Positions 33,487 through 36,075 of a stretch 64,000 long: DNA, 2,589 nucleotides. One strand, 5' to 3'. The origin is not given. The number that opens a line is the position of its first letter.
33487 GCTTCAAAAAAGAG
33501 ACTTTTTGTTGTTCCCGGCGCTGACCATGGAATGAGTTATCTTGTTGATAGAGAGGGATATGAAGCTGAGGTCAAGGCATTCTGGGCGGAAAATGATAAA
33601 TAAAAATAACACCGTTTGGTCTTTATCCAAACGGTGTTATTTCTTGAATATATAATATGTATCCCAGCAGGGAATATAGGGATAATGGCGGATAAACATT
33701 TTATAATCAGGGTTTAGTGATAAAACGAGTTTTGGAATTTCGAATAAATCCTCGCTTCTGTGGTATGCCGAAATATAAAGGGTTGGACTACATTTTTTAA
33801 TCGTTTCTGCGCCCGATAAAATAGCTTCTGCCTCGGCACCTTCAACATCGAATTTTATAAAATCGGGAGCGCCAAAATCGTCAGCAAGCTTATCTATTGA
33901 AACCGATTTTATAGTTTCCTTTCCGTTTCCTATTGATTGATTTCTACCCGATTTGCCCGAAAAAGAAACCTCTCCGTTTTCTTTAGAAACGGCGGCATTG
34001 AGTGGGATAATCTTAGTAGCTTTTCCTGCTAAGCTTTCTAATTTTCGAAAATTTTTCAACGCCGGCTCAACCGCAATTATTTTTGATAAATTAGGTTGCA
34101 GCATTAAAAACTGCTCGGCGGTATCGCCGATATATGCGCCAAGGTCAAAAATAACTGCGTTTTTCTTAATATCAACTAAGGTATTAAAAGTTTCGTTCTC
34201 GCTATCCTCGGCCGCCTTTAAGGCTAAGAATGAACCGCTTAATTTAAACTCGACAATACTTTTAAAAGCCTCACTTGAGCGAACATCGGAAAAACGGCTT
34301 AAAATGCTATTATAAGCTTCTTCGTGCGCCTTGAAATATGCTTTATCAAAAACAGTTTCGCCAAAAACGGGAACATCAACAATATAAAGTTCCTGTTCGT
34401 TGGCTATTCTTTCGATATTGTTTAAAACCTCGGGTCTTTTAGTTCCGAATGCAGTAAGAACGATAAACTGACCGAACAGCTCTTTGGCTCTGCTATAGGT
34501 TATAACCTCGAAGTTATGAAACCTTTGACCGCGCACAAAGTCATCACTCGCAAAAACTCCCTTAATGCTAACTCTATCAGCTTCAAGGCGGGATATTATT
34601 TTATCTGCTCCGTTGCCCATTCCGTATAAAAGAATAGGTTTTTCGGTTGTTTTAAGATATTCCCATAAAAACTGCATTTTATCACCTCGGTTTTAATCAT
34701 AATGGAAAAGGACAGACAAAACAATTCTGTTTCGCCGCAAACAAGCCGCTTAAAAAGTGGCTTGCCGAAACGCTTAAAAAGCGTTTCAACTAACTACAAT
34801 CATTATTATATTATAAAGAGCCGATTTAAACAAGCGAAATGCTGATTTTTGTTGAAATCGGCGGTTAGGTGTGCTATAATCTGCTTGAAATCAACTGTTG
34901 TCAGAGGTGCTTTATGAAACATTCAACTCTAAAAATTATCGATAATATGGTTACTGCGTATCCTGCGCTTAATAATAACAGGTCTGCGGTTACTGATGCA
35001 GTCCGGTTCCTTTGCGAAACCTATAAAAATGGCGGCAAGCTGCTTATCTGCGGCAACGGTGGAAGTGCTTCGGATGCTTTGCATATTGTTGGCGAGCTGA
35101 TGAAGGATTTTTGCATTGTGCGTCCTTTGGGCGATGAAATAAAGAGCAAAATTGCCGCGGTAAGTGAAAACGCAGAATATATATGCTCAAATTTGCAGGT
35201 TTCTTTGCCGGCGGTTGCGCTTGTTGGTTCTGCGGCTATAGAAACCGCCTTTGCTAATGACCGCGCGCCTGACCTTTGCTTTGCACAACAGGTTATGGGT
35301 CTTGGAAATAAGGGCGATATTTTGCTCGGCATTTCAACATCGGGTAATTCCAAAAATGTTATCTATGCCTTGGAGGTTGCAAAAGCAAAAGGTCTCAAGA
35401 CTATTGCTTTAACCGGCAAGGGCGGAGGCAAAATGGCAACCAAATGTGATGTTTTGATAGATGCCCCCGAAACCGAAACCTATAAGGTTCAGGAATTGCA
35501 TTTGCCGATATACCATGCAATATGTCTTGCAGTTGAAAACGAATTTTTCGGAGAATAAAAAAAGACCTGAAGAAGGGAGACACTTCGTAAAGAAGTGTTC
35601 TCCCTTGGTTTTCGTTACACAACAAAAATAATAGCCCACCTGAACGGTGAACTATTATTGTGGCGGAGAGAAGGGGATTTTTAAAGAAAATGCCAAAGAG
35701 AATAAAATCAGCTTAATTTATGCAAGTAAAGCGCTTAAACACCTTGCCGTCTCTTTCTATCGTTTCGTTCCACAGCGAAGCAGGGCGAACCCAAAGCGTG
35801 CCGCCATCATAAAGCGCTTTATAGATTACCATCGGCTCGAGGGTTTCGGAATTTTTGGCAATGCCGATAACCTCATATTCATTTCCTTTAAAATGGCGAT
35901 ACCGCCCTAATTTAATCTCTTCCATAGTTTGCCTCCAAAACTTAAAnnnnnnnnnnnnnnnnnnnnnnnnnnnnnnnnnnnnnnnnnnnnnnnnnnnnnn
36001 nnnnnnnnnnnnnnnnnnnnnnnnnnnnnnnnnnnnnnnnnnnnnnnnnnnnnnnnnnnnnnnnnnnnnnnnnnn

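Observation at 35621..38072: Integrase-less 2.3-kb mini-island at the 3' end of tRNA-Ser(GGA), bounded by 59-bp direct repeats and carrying a methyltransferase-led operon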

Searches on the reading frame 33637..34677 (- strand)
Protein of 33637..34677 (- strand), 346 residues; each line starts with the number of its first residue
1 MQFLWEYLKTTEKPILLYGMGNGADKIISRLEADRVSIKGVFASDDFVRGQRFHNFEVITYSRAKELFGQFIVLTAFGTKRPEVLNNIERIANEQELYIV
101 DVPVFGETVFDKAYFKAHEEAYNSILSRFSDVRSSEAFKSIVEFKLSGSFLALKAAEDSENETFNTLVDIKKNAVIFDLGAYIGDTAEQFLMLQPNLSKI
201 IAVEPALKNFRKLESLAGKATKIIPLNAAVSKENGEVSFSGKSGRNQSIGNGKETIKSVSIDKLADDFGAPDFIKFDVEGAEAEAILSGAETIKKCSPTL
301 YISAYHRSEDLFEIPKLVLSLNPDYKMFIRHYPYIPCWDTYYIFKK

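Call 6: search_protein_families(library=pfam, proteins=[window:33637-34677:-], max_evalue=0.01)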
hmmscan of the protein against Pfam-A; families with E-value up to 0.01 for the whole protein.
window:33637-34677:- (346 aa): 2 families
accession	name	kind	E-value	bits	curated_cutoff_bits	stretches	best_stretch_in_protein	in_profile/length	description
PF05050.19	Methyltransf_21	-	3.3e-13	50.6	22.7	1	178-312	1-160/173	Methyltransferase FkbM domain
PF13740.12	ACT_6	-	0.0094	16.3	23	0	70-102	1-33/76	ACT domain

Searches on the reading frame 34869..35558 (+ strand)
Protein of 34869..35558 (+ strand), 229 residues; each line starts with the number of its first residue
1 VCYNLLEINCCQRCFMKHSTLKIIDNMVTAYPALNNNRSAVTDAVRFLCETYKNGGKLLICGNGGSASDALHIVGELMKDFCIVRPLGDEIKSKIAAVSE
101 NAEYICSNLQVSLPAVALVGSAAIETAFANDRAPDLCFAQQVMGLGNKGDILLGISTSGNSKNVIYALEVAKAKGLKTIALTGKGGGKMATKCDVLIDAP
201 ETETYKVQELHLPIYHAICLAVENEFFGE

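Call 6: search_protein_families(library=pfam, proteins=[window:34869-35558:+], max_evalue=0.01)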
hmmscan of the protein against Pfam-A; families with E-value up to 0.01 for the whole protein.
window:34869-35558:+ (229 aa): 2 families
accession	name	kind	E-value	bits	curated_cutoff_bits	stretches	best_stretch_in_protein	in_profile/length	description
PF13580.11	SIS_2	-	4.4e-20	72.6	27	2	112-183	67-138/138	SIS domain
PF01380.27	SIS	-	8.7e-11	42.2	25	1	138-205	43-110/131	SIS domain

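Call 11: find_encoding_contigs(protein=window:34914-35558:+, flank=6000, max_places=10)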
Protein window:34914-35558:+ (214 aa): 3 contigs read that carry it; 2 places shown.
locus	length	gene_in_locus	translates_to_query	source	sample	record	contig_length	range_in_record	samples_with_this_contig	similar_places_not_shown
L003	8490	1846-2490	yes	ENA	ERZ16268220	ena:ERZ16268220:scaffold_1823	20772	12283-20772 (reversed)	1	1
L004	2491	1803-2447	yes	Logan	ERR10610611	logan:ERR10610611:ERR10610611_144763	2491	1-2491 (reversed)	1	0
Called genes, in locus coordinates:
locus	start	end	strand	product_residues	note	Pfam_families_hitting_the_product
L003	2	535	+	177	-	?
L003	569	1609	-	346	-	PF05050:Methyltransf_21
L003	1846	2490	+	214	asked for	PF13580:SIS_2, PF01380:SIS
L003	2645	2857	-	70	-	PF07866:DUF1653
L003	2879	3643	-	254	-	PF09522:RE_R_Pab1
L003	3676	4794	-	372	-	-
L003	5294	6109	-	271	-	PF00165:HTH_AraC (weak), PF12833:HTH_18, PF00165:HTH_AraC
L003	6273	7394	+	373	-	PF01408:GFO_IDH_MocA, PF22725:GFO_IDH_MocA_C3, PF02894:GFO_IDH_MocA_C (faint)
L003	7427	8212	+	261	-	PF01261:AP_endonuc_2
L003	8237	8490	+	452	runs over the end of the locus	PF03629:SASA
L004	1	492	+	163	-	?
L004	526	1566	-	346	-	PF05050:Methyltransf_21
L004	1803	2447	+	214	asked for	PF13580:SIS_2, PF01380:SIS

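Call 13: find_related_loci(query=window:34914-35558:+, collection=genome_contigs, flank=7000)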
Query window:34914-35558:+ (214 aa) in genome_contigs; peptide patterns used: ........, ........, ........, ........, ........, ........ (x = any residue, [..] = any of these).
572 stretches matched a pattern; 495 encode a relative of the query (tblastn E <= 1e-3); the best 80 are kept; 80 distinct loci.
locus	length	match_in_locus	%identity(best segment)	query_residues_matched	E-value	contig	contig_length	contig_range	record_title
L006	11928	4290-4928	54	1-213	2e-72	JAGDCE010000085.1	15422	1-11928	MAG: Clostridia bacterium isolate RGIG10334 Yak_Rumen.Co__c1597833, whole genome shotgun sequence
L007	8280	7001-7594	57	16-212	2e-70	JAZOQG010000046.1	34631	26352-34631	MAG: Clostridia bacterium isolate T1900045569_YK20190263.MAGScoT_cleanbin_000010 SGB_7961_k141_1561198, whole genome sho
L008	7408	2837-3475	53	1-213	2e-70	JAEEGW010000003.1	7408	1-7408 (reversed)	MAG: Clostridiales bacterium isolate Tb.RUG.108 k141_35126_flag=0_multi=40.7877_len=7408, whole genome shotgun sequence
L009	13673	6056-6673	56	8-212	5e-70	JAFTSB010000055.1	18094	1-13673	MAG: Clostridia bacterium isolate RGIG4098 Roe_deer_Cecum.Co__c2006997, whole genome shotgun sequence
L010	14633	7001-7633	54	1-213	3e-69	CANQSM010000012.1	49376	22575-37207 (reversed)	MAG: uncultured Phocaeicola sp. isolate Lapin-021__bin16 genome assembly, contig: Lapin-021__NODE_842_length_49376_cov_6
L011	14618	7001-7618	56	9-213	1e-68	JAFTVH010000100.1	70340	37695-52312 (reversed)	MAG: Lachnospiraceae bacterium isolate RGIG4182 Roe_deer_Colon-2__c304142, whole genome shotgun sequence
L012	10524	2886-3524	52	1-213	1e-68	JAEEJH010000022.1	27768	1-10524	MAG: Clostridiales bacterium isolate Tb.RUG.165 k141_1526916_flag=0_multi=16.0001_len=27768, whole genome shotgun sequen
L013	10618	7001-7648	50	1-214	2e-68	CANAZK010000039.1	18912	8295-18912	MAG TPA_asm: uncultured Lachnospiraceae bacterium isolate SRR16350223_bin.8_metawrap_v1.3_MAG genome assembly, contig: N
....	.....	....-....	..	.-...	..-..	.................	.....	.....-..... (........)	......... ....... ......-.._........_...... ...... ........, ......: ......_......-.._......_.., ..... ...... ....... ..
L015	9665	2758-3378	52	1-207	2e-67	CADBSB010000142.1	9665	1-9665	MAG: uncultured Ruminococcus sp. isolate RUG14256 genome assembly, contig: RUG14256_asm_142, whole genome shotgun sequen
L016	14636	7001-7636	52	4-214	2e-67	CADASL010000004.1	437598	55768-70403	MAG: uncultured Bacteroidales bacterium isolate RUG13583 genome assembly, contig: RUG13583_asm_4, whole genome shotgun s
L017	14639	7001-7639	53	1-213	6e-72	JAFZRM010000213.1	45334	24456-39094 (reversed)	MAG: Clostridia bacterium isolate RGIG8031 Water_buffalos_Rumen-1__c1189018, whole genome shotgun sequence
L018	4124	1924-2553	52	6-214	6e-67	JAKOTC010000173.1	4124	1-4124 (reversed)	MAG: Bacillota bacterium isolate all_metabat.36_sub k201_1347667, whole genome shotgun sequence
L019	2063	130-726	53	11-212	1e-68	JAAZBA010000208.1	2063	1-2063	MAG: Clostridiales bacterium isolate AS06rmzACSIP_504 748633_AS06, whole genome shotgun sequence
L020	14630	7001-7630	51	2-212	9e-67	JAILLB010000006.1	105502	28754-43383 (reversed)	MAG: Clostridiales bacterium isolate RUI217 k141_13830899_flag=0_multi=42.0000_len=105502, whole genome shotgun sequence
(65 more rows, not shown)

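Call 17: find_homologous_proteins(query=window:34914-35558:+, max_evalue=1e-40)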
Query window:34914-35558:+ (214 aa): 6681 proteins with E <= 1e-40 among 8000 candidates; the best 120 are listed.
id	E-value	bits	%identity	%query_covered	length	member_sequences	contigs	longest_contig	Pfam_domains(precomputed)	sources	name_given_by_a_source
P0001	6.2e-136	468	100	100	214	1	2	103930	PF01380.28,PF13580.12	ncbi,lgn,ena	-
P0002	3.1e-120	417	89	100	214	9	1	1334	PF01380.28,PF13580.12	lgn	-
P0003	1.6e-114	399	83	100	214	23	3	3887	PF01380.28,PF13580.12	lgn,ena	-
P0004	1.7e-111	389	80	100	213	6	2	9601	PF01380.28,PF13580.12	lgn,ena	-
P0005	4.7e-91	322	69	100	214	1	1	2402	PF01380.28,PF13580.12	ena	-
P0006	2.3e-90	320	68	100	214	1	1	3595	PF01380.28,PF13580.12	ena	-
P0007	3.7e-90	319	69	100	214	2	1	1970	PF01380.28,PF13580.12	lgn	-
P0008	2.5e-89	316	-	-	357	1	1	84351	PF01380.28,PF13580.12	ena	-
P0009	5.0e-89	315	68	100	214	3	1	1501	PF01380.28,PF13580.12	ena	-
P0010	1.9e-88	313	66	100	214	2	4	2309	PF01380.28,PF13580.12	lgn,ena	-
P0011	1.9e-88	313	66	100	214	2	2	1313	PF01380.28,PF13580.12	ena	-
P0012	3.5e-87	309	65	100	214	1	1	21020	PF01380.28,PF13580.12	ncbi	-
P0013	6.1e-87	308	65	100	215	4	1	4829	PF01380.28,PF13580.12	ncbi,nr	ncbi:MAG: SIS domain-containing protein [Clostridia bacterium]|nr:SIS domain-containing protein [Clo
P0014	8.9e-87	308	69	99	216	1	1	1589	PF01380.28,PF13580.12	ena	-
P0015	1.2e-85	304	66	100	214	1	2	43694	PF01380.28,PF13580.12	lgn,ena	-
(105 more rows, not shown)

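Call 18: find_encoding_contigs(protein=P0004, flank=8000, max_places=6)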
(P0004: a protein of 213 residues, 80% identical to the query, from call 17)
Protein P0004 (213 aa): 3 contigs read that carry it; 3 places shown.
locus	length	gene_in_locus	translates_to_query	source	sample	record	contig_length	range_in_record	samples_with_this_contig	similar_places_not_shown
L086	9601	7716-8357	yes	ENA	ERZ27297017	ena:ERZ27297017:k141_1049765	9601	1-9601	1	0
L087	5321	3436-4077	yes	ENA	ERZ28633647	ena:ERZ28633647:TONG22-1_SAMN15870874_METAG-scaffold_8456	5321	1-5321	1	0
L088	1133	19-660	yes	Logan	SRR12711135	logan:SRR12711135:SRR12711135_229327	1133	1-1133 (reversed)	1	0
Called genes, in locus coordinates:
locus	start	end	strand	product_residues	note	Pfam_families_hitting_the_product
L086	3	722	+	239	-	?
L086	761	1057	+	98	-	PF05239:PRC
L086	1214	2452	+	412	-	PF13180:PDZ_2, PF17820:PDZ_6 (weak), PF05580:Peptidase_S55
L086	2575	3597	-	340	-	PF00294:PfkB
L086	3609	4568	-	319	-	PF01081:Aldolase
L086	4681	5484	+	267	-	PF12833:HTH_18, PF00165:HTH_AraC (weak)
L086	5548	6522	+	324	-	PF12146:Hydrolase_4, PF00561:Abhydrolase_1 (weak), PF12697:Abhydrolase_6 (faint), PF00326:Peptidase_S9, PF02129:Peptidase_S15 (faint), PF02230:Abhydrolase_2 (faint)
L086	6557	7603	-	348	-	PF05050:Methyltransf_21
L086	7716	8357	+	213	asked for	PF13580:SIS_2, PF01380:SIS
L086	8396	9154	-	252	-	PF02463:SMC_N, PF13175:AAA_15 (faint), PF00005:ABC_tran, PF13304:AAA_21 (weak)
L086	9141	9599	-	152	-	?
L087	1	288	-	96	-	?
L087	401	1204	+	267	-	PF12833:HTH_18, PF00165:HTH_AraC (weak)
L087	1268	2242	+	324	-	PF12146:Hydrolase_4, PF00561:Abhydrolase_1 (weak), PF12697:Abhydrolase_6 (faint), PF00326:Peptidase_S9, PF02129:Peptidase_S15 (faint), PF02230:Abhydrolase_2 (faint)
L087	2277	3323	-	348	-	PF05050:Methyltransf_21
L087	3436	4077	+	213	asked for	PF13580:SIS_2, PF01380:SIS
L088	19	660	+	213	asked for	PF13580:SIS_2, PF01380:SIS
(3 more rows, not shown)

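Call 19: find_encoding_contigs(protein=P0003, flank=8000, max_places=6)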
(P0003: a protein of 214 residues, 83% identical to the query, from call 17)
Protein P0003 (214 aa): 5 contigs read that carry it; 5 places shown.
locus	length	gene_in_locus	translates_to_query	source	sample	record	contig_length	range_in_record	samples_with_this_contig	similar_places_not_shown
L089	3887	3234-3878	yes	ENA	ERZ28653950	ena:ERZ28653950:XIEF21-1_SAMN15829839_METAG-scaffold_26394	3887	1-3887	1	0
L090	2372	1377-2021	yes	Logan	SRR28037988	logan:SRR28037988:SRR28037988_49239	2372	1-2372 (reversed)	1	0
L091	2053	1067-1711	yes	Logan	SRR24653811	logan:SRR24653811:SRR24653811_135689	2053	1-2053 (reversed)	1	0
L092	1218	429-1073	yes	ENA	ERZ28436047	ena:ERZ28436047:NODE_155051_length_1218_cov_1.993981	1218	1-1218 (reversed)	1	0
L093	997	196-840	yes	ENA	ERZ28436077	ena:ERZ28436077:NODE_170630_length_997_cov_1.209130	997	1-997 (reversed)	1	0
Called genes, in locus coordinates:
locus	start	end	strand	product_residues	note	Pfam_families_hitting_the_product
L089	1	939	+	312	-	?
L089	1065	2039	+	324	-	PF12146:Hydrolase_4, PF00561:Abhydrolase_1 (weak), PF00326:Peptidase_S9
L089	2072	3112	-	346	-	PF05050:Methyltransf_21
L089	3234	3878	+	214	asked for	PF13580:SIS_2, PF01380:SIS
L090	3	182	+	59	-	?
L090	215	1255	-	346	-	PF05050:Methyltransf_21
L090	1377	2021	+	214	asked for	PF13580:SIS_2, PF01380:SIS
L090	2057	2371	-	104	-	?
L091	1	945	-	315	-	?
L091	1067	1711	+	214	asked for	PF13580:SIS_2, PF01380:SIS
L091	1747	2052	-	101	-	?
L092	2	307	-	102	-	?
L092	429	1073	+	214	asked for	PF13580:SIS_2, PF01380:SIS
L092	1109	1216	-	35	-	?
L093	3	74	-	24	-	?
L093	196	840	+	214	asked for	PF13580:SIS_2, PF01380:SIS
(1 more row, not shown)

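Call 20: find_encoding_contigs(protein=P0002, flank=8000, max_places=6)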
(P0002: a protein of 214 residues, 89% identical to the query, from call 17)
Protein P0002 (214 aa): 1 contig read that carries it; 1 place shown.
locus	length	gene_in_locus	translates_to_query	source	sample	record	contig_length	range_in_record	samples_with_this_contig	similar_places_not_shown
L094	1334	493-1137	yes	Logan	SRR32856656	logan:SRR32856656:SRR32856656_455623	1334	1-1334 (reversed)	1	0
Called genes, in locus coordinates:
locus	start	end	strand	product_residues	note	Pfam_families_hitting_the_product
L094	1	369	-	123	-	?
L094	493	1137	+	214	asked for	PF13580:SIS_2, PF01380:SIS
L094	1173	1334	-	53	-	?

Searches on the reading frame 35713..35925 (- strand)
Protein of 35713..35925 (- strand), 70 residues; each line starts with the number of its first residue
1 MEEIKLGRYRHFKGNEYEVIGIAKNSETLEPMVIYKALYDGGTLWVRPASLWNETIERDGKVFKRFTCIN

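Call 6: search_protein_families(library=pfam, proteins=[window:35713-35925:-], max_evalue=0.01)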
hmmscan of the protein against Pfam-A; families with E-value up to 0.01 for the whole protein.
window:35713-35925:- (70 aa): 1 family
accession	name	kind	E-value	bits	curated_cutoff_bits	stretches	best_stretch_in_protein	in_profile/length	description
PF07866.17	DUF1653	-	1.2e-26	93.2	23.5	1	7-67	1-61/62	Protein of unknown function (DUF1653)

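Call 7: search_protein_families(library=padloc, proteins=[window:35713-35925:-], max_evalue=0.1)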
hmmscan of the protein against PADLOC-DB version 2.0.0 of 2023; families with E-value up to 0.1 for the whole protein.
window:35713-35925:- (70 aa): 0 families

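Call 8: search_protein_families(library=ncbifam, proteins=[window:35713-35925:-], max_evalue=0.1)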
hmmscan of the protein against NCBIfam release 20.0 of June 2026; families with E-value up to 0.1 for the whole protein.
window:35713-35925:- (70 aa): 0 families

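Call 69: search_solved_structures(query=window:35713-35925:-, max_evalue=1, show_alignments=1)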
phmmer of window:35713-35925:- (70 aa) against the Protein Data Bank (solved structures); distinct sequences matched with E-value up to 1: 4.
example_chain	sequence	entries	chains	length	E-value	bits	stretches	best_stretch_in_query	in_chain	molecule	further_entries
3be3_A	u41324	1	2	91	3.9e-09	39.6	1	1-67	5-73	Uncharacterized protein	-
8bcz_E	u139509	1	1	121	0.14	15.7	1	7-54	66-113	EY6A heavy chain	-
6zcz_H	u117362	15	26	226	0.45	14.1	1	7-54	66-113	EY6A heavy chain | EY6A Fab heavy chain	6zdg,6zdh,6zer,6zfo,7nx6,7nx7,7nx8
7zf3_H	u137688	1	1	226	0.45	14.1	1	7-54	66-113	EY6A heavy chain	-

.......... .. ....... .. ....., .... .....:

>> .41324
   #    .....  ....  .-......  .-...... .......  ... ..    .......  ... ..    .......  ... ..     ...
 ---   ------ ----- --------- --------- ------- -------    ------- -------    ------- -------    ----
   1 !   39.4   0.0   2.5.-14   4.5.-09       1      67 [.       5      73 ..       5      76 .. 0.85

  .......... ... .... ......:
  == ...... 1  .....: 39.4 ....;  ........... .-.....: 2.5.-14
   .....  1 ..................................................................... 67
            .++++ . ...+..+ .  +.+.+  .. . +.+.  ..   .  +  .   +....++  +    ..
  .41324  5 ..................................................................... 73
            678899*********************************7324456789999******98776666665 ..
